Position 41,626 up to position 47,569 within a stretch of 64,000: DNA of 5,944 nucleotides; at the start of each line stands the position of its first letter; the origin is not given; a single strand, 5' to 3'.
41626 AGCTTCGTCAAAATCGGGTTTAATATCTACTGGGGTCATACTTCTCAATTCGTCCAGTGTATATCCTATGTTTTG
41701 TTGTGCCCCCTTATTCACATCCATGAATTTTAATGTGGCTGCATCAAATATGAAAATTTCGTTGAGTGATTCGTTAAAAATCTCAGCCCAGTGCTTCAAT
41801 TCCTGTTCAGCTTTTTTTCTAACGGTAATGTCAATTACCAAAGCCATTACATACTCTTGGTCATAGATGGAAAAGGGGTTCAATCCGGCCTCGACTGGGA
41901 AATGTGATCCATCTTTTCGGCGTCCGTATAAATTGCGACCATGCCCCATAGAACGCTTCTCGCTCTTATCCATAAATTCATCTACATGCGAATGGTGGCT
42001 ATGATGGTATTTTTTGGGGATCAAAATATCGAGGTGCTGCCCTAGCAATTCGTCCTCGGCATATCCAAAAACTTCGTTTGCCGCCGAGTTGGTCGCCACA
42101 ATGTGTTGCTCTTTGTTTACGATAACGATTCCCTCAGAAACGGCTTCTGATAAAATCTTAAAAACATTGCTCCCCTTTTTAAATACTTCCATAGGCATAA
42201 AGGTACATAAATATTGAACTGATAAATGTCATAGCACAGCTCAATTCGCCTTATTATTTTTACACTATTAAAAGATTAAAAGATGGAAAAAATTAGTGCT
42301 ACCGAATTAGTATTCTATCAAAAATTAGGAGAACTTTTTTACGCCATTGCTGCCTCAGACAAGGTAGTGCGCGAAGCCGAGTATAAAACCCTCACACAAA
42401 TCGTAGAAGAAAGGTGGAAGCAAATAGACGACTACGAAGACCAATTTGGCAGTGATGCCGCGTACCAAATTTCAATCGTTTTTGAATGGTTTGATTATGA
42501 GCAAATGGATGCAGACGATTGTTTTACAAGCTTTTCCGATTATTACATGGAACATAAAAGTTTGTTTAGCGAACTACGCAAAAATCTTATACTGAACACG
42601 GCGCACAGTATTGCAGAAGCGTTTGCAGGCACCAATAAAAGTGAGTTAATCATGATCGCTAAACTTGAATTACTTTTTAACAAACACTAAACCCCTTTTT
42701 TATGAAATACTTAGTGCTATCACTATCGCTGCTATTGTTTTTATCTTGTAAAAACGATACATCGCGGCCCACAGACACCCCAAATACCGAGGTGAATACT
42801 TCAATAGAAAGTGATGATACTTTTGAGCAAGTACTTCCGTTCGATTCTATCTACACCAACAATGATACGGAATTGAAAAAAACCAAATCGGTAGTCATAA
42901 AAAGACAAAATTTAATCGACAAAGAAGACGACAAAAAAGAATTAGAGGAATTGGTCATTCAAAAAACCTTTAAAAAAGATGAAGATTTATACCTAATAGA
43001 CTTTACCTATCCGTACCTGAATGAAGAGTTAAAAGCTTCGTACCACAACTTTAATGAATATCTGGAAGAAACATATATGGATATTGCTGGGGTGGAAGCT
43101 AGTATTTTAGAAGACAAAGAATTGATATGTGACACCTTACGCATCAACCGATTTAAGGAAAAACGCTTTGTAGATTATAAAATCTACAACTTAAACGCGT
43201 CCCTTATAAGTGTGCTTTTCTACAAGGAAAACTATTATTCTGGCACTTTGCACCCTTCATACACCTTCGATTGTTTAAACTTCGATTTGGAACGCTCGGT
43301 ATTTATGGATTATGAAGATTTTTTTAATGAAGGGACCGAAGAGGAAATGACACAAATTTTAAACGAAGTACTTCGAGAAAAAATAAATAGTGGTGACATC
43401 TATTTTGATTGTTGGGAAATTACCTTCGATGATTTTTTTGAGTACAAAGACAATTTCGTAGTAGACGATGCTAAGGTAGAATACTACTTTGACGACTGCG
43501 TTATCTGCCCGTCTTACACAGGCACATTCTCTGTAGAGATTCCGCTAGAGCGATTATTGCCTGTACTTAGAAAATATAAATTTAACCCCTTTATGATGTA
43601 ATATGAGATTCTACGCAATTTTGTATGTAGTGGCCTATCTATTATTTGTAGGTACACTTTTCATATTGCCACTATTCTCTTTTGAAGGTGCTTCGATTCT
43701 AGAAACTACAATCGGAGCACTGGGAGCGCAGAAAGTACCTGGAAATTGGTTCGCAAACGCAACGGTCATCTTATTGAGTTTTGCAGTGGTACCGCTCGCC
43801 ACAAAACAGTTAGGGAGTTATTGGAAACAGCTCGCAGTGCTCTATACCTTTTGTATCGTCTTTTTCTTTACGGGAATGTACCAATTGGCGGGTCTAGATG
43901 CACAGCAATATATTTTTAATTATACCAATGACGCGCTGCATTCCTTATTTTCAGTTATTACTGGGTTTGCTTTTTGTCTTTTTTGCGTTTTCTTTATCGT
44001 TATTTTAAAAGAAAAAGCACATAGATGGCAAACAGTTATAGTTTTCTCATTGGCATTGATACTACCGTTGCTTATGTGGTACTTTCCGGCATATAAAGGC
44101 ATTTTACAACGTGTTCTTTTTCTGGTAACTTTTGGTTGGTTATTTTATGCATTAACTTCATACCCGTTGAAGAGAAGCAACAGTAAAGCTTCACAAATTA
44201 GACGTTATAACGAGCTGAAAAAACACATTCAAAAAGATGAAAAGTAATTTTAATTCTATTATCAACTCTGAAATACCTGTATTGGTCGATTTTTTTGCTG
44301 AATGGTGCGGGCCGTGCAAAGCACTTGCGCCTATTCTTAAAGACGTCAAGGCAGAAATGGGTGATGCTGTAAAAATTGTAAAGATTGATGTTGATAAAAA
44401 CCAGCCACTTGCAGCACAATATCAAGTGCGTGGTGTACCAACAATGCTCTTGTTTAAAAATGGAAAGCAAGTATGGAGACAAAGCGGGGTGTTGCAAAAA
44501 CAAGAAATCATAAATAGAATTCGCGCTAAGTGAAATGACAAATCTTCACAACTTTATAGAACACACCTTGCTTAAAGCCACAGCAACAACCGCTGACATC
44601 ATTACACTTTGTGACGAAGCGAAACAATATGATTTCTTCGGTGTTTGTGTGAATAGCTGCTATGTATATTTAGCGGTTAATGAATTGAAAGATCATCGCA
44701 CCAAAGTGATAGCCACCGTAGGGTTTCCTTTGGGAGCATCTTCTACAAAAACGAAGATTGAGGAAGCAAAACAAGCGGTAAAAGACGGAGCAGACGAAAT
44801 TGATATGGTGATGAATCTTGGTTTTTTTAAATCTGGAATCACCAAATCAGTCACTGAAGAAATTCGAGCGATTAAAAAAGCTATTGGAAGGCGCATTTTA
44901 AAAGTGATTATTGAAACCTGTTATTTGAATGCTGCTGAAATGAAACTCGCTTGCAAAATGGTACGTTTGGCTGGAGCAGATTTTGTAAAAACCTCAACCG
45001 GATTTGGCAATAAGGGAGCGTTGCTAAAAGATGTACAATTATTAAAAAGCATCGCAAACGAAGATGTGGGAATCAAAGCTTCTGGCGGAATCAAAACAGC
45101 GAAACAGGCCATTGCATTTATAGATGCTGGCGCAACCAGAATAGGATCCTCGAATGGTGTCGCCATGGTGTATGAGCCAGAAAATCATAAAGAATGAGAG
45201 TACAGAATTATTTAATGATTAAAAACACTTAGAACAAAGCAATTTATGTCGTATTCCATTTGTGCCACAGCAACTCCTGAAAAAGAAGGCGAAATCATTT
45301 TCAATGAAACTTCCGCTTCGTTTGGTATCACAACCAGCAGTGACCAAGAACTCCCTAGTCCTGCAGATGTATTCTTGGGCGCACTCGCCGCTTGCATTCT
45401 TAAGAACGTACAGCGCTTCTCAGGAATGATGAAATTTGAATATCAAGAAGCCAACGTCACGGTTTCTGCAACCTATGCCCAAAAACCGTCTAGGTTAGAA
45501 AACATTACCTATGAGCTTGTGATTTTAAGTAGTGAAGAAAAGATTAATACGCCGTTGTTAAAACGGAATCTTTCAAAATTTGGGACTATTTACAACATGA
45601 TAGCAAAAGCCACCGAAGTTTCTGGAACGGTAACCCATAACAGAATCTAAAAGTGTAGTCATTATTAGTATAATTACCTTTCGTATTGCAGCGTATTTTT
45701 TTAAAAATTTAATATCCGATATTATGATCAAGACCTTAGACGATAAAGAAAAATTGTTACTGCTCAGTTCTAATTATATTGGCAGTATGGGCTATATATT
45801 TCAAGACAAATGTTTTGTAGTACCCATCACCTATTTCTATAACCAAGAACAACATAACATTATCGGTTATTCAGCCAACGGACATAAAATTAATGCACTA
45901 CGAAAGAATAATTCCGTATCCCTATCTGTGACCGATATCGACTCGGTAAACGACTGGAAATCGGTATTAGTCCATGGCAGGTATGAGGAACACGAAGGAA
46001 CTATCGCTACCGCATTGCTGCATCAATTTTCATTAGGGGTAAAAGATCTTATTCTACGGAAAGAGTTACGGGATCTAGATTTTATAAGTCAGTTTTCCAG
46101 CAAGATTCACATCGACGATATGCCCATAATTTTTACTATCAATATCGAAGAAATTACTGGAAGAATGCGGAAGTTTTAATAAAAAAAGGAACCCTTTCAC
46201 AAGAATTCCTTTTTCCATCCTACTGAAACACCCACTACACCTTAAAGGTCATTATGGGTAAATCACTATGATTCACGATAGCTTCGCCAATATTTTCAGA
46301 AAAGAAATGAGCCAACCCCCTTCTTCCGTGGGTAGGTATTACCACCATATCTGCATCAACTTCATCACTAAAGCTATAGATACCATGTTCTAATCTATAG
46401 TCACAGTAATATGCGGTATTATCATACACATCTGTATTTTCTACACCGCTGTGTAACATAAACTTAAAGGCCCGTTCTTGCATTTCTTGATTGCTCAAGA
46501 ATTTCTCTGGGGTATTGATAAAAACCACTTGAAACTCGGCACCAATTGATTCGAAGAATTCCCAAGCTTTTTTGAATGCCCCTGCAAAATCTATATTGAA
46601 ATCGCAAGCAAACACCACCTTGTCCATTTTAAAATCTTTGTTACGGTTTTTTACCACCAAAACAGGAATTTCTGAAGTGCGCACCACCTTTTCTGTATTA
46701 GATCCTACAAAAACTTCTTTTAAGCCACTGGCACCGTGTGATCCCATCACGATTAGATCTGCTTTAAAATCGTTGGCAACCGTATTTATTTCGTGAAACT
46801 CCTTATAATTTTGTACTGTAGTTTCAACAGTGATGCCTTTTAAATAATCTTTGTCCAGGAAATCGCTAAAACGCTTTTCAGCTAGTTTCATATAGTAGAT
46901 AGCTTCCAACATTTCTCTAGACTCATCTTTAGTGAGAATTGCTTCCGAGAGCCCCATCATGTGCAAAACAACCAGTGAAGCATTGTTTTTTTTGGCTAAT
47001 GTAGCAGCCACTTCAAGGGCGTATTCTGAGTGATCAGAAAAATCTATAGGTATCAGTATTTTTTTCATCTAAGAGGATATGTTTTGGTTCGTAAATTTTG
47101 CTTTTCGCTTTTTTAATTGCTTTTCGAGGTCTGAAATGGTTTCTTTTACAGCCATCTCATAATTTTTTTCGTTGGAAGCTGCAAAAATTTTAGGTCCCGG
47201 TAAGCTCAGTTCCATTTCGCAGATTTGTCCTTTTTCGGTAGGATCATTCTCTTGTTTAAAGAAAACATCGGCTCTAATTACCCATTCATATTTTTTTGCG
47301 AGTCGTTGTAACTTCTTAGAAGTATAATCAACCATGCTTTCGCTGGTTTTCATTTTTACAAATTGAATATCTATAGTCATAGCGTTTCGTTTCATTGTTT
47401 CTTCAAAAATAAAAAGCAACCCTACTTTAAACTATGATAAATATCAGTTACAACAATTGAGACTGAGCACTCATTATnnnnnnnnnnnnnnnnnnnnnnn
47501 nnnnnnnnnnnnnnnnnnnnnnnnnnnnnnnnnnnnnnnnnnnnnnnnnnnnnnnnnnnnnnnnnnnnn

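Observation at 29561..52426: A 23-kb DosR-like dormancy/low-oxygen regulon defined by 11 identically spaced FNR-like boxes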

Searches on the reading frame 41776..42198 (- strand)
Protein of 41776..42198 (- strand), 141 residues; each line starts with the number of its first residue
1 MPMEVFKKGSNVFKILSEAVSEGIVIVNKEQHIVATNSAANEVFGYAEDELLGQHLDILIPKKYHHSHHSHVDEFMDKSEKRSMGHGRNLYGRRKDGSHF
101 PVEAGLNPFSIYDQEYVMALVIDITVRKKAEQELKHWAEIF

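Call 22: search_solved_structures(query=window:41776-42198:-, max_evalue=0.001, show_alignments=5)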
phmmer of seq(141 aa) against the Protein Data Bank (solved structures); distinct sequences matched with E-value up to 0.001: 19.
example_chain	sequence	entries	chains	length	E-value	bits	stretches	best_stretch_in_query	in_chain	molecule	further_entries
1d06_A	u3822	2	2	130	3.2e-18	69.5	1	16-123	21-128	nitrogen fixation regulatory protein fixL | FIXL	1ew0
9cdr_A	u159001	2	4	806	4.4e-16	62.6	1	18-132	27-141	Oxygen sensor protein DosP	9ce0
9cmf_A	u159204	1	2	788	5.7e-16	62.2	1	21-132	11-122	Oxygen sensor protein DosP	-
9bgv_A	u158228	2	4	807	3.1e-15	59.8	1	18-132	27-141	Oxygen sensor protein DosP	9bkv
9clo_A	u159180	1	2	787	4e-15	59.5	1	21-132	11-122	Oxygen sensor protein DosP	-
1dp6_A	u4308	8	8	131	3.1e-13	53.3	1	18-134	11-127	FIXL PROTEIN | SENSOR PROTEIN FIXL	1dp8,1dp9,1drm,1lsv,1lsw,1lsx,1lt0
2cmn_A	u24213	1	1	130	4.3e-13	52.9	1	19-134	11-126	SENSOR PROTEIN FIXL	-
1xj4_A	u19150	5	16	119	6.6e-13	52.3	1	22-134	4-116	Sensor protein fixL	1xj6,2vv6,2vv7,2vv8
1xj2_A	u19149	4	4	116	1.1e-12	51.6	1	25-134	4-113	Sensor protein fixL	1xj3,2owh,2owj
8js5_A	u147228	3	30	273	1.3e-12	51.3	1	18-135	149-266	Sensor protein FixL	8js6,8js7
1y28_A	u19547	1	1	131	2.2e-12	50.6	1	18-134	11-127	Sensor protein fixL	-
1v9y_A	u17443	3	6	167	2.4e-12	50.4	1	18-132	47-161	Heme pas sensor protein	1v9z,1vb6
1s66_L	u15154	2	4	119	1.7e-11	47.7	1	19-123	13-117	Hypothetical protein yddU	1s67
10jx_A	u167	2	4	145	5.5e-09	39.6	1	18-108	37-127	Multi-sensor signal transduction histidine kinase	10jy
2pr5_A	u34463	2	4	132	5.2e-05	26.7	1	22-134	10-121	Blue-light photoreceptor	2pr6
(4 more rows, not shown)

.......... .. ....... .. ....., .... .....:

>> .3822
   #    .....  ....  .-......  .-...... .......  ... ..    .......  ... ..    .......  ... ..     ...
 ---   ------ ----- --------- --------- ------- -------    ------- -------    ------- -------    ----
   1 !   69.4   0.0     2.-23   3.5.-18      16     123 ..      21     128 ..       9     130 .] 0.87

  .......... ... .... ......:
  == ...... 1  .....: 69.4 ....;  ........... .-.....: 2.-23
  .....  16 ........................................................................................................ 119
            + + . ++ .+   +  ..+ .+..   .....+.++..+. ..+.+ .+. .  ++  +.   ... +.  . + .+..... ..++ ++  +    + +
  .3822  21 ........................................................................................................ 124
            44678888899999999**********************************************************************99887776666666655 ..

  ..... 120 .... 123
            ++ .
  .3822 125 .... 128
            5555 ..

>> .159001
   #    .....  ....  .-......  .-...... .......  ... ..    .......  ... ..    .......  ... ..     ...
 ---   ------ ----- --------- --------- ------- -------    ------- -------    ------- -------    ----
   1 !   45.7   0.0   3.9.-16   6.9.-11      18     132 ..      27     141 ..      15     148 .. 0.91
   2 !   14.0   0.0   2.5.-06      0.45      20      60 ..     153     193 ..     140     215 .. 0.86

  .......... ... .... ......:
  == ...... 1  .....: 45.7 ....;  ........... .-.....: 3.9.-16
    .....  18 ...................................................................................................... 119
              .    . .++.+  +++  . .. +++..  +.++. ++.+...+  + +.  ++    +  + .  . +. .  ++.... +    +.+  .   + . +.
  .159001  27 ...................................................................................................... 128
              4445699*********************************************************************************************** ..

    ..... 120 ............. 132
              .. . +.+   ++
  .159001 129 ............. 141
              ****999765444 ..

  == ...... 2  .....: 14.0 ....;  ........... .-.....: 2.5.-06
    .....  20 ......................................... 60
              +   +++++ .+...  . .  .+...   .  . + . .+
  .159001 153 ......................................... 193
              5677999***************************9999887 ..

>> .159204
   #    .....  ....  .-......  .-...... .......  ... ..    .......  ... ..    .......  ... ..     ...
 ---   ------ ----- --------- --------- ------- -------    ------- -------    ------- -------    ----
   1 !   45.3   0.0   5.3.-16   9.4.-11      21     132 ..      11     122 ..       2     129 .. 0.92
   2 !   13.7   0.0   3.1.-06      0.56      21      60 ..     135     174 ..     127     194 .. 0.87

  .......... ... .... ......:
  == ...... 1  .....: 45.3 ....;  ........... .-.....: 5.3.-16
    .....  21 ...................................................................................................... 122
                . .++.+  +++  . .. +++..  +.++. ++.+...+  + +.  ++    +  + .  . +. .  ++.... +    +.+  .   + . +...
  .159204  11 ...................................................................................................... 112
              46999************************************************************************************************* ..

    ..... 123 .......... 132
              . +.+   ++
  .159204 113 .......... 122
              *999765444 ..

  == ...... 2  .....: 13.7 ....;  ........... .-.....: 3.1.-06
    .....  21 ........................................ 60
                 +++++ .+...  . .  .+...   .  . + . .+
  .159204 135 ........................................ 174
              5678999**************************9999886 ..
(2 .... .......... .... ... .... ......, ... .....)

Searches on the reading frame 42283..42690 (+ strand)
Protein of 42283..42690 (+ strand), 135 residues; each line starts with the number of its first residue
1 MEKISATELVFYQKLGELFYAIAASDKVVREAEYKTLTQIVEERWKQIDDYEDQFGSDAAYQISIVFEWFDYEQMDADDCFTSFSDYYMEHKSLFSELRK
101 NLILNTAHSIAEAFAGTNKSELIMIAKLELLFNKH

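Call 6: search_protein_families(library=pfam, proteins=[window:42283-42690:+], max_evalue=0.01)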
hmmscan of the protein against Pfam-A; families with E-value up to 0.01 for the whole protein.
window:42283-42690:+ (135 aa): 0 families

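Call 35: search_protein_families(library=ncbifam, proteins=[window:42283-42690:+], max_evalue=0.001)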
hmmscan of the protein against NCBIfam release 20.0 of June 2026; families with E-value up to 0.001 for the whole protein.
window:42283-42690:+ (135 aa): 0 families

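Call 71: search_solved_structures(query=window:42283-42690:+, max_evalue=10)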
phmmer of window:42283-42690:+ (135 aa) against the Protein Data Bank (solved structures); distinct sequences matched with E-value up to 10: 1.
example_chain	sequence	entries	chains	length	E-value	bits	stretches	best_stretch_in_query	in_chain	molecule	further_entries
4cpc_A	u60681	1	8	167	0.91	12.8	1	29-99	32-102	SYNAPTONEMAL COMPLEX PROTEIN 3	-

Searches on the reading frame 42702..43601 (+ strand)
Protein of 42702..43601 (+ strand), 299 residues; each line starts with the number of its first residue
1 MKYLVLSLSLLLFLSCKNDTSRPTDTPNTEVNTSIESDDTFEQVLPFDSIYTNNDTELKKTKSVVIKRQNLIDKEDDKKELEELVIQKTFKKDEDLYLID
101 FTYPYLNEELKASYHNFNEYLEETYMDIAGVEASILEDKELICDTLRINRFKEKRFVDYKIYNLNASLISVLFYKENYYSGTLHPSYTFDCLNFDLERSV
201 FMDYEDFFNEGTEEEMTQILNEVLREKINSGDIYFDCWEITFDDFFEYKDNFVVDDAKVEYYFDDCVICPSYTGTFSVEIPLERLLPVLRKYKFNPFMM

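Call 6: search_protein_families(library=pfam, proteins=[window:42702-43601:+], max_evalue=0.01)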
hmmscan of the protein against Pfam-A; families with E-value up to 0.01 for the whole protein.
window:42702-43601:+ (299 aa): 1 family
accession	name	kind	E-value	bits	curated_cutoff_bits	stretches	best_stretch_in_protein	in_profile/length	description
PF11738.13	DUF3298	-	1.8e-06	29.2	24.1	1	205-283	1-84/84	Protein of unknown function (DUF3298)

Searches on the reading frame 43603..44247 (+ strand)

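Call 6: search_protein_families(library=pfam, proteins=[window:43603-44247:+], max_evalue=0.01)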
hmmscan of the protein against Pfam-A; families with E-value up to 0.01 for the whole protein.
window:43603-44247:+ (214 aa): 1 family
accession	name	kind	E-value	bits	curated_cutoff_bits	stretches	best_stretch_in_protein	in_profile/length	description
PF06197.19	DUF998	-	3.2e-07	30.6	30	1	9-183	1-181/184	Protein of unknown function (DUF998)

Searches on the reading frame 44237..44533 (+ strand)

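Call 6: search_protein_families(library=pfam, proteins=[window:44237-44533:+], max_evalue=0.01)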
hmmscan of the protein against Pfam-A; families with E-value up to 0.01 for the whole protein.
window:44237-44533:+ (98 aa): 11 families
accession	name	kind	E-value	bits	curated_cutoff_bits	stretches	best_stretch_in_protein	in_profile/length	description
PF00085.26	Thioredoxin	-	1.4e-31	109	23.5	1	2-96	7-102/103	Thioredoxin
PF13098.12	Thioredoxin_2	-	2.8e-09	37.7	27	1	13-92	6-101/104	Thioredoxin-like domain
PF13905.12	Thioredoxin_8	-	2.8e-09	37.6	27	1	14-56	3-47/94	Thioredoxin-like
PF13728.12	TraF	-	3.9e-07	30.6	23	1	16-95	133-223/224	F plasmid transfer operon protein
PF00578.27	AhpC-TSA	-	2.1e-06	28.1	26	1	14-89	27-104/124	AhpC/TSA family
PF13899.12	Thioredoxin_7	-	1.3e-05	25.7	27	1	12-73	17-81/83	Thioredoxin-like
PF05768.20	Glrx-like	-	1.8e-05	25.4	26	1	22-76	8-59/77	Glutaredoxin-like domain (DUF836)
PF01323.26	DSBA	-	0.0001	22.6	25.6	1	49-80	149-178/191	DSBA-like thioredoxin domain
PF13192.12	Thioredoxin_3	-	0.00021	21.7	24.8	1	23-92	9-72/76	Thioredoxin domain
PF14595.12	Thioredoxin_9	-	0.0011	19.3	25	1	15-77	45-108/129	Thioredoxin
PF08534.16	Redoxin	-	0.002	18.4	26.6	1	14-85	30-104/148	Redoxin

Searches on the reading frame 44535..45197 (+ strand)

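Call 6: search_protein_families(library=pfam, proteins=[window:44535-45197:+], max_evalue=0.01)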
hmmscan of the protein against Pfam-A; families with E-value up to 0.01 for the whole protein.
window:44535-45197:+ (220 aa): 4 families
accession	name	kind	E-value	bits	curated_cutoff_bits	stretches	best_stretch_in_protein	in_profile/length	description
PF01791.15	DeoC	-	9.5e-14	52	23.8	1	15-209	17-220/229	DeoC/LacD family aldolase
PF15813.10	DUF4708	-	0.0014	18.5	27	1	82-144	53-114/274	Domain of unknown function (DUF4708)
PF01180.27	DHO_dh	-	0.0051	16.5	27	1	164-204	227-267/291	Dihydroorotate dehydrogenase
PF04131.20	NanE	-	0.0072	16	27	0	140-203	105-170/192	Putative N-acetylmannosamine-6-phosphate epimerase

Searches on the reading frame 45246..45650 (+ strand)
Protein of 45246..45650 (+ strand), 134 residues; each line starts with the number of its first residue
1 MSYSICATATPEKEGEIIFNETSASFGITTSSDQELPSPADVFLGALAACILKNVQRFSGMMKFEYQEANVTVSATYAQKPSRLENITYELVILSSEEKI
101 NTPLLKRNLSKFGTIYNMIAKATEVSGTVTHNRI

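Call 6: search_protein_families(library=pfam, proteins=[window:45246-45650:+], max_evalue=0.01)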
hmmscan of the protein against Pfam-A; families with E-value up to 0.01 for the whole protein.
window:45246-45650:+ (134 aa): 1 family
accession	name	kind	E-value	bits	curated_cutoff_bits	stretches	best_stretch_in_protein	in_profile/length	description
PF02566.24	OsmC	-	2.1e-07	31.7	27.5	1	34-125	3-97/100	OsmC-like protein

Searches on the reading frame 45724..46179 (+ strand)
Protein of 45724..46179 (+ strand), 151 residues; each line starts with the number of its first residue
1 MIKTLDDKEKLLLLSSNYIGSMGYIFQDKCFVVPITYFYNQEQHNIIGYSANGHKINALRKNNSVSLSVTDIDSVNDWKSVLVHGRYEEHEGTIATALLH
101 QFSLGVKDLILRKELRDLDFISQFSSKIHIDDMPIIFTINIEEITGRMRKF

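Call 6: search_protein_families(library=pfam, proteins=[window:45724-46179:+], max_evalue=0.01)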
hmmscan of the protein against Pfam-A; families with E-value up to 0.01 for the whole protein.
window:45724-46179:+ (151 aa): 1 family
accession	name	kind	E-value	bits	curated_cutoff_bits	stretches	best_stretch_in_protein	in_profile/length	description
PF12900.13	Pyridox_ox_2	-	6.7e-10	39.5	27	1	7-92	2-93/140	Pyridoxamine 5'-phosphate oxidase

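Call 35: search_protein_families(library=ncbifam, proteins=[window:45724-46179:+], max_evalue=0.001)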
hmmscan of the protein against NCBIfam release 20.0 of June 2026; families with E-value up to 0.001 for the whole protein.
window:45724-46179:+ (151 aa): 3 families
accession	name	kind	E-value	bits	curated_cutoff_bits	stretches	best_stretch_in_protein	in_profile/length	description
NF000261.1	NimABCDEF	equivalog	1.9e-05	24.7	260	1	28-86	36-99/153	NimABCDEF family 5-nitroimidazole reductase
TIGR04023.1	PPOX_MSMEG_5819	subfamily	1.9e-05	24.6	85.6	1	29-85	25-86/115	PPOX class F420-dependent oxidoreductase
NF000262.1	NimIJ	equivalog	0.00059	19.9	270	1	5-77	11-83/151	NimIJ family nitroimidazole resistance protein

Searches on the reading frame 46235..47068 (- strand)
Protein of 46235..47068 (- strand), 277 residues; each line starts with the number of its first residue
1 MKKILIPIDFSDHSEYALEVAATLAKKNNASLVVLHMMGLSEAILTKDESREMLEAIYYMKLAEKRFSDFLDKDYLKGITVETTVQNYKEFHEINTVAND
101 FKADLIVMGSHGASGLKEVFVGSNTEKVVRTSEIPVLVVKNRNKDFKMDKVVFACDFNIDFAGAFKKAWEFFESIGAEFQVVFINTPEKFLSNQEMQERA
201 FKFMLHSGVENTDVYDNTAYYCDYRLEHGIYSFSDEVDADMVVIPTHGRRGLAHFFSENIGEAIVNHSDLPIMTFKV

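Call 6: search_protein_families(library=pfam, proteins=[window:46235-47068:-], max_evalue=0.01)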
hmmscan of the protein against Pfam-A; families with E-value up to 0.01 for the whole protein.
window:46235-47068:- (277 aa): 1 family
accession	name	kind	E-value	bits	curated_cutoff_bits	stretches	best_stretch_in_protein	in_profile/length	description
PF00582.32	Usp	-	1.5e-41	142.7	24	2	1-140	1-141/141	Universal stress protein family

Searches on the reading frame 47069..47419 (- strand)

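Call 6: search_protein_families(library=pfam, proteins=[window:47069-47419:-], max_evalue=0.01)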
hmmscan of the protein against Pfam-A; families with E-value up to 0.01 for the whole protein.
window:47069-47419:- (116 aa): 1 family
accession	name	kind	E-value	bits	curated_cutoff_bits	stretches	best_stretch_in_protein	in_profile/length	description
PF02482.25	Ribosomal_S30AE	-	1.1e-15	58.5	23.7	1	16-108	1-86/88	Sigma 54 modulation protein / S30EA ribosomal protein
